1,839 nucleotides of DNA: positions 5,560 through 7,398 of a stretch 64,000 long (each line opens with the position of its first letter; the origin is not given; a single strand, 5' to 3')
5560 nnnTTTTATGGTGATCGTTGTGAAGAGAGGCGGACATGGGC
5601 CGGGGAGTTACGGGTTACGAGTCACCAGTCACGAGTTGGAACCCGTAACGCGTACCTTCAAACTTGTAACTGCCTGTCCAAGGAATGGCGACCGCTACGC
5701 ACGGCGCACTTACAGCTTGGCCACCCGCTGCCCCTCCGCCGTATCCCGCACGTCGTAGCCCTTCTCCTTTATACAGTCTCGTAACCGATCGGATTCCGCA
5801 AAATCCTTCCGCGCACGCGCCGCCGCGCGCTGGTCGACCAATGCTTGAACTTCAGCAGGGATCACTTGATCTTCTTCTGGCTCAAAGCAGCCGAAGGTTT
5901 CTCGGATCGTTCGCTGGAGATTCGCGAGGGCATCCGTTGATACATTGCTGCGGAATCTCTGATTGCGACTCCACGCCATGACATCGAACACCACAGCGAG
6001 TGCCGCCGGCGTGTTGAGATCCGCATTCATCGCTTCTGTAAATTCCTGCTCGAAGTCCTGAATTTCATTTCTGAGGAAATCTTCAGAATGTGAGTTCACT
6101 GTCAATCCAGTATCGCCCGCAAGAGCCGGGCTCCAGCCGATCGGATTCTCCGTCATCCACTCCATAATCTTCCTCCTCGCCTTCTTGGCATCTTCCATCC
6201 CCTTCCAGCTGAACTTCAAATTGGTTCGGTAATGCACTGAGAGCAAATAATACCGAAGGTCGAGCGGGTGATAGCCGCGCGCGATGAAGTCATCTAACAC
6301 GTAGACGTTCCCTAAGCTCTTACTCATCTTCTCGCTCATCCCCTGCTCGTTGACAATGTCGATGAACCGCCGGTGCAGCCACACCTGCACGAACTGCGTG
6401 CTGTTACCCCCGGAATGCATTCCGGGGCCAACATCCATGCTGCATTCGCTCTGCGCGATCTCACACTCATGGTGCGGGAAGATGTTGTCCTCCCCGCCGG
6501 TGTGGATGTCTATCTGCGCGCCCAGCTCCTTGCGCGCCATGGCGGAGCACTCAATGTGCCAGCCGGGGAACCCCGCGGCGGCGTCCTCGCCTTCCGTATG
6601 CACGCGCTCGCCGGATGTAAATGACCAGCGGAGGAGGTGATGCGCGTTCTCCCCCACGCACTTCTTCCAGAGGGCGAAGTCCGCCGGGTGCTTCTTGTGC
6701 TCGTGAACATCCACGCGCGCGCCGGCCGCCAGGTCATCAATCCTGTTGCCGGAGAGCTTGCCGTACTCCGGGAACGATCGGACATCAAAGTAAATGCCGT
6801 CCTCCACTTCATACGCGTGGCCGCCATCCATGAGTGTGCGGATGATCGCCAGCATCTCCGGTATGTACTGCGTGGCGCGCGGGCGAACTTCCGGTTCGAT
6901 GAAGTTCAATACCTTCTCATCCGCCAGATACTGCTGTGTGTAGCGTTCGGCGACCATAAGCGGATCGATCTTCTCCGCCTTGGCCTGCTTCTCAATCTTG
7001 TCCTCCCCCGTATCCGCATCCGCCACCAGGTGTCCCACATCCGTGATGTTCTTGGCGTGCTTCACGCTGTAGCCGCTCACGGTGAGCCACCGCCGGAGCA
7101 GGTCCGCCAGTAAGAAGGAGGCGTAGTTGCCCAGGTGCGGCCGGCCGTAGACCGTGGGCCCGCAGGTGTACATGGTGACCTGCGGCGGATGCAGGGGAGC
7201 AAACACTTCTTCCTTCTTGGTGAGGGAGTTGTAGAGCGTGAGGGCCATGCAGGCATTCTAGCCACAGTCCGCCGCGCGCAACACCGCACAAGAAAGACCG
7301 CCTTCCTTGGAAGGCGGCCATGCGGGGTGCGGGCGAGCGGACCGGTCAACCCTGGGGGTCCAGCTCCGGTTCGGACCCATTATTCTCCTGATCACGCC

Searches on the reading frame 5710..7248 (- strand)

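Call 40: search_protein_families(library=pfam, proteins=[window:5710-7248:-], max_evalue=0.001)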
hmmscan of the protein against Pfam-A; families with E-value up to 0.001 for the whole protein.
window:5710-7248:- (512 aa): 6 families
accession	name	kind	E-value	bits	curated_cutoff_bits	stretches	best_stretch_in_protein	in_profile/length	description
PF01406.26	tRNA-synt_1e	-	9.1e-86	288.4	27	1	16-355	2-300/301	tRNA synthetases class I (C) catalytic domain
PF09190.17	DALR_2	-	1e-08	36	22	1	402-451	1-49/57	DALR domain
PF23493.1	CysS_C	-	4.2e-08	33.6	23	1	463-508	4-49/51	Cysteinyl-tRNA ligase anticodon binding domain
PF09334.17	tRNA-synt_1g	-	6.7e-08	32.1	20.1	0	305-351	325-371/391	tRNA synthetases class I (M)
PF00133.28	tRNA-synt_1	-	4.1e-05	23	22.7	0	22-66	23-67/414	tRNA synthetases class I (I, L, M and V)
PF01921.24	tRNA-synt_1f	-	0.00044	19.7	27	0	302-352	278-326/360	tRNA synthetases class I (K)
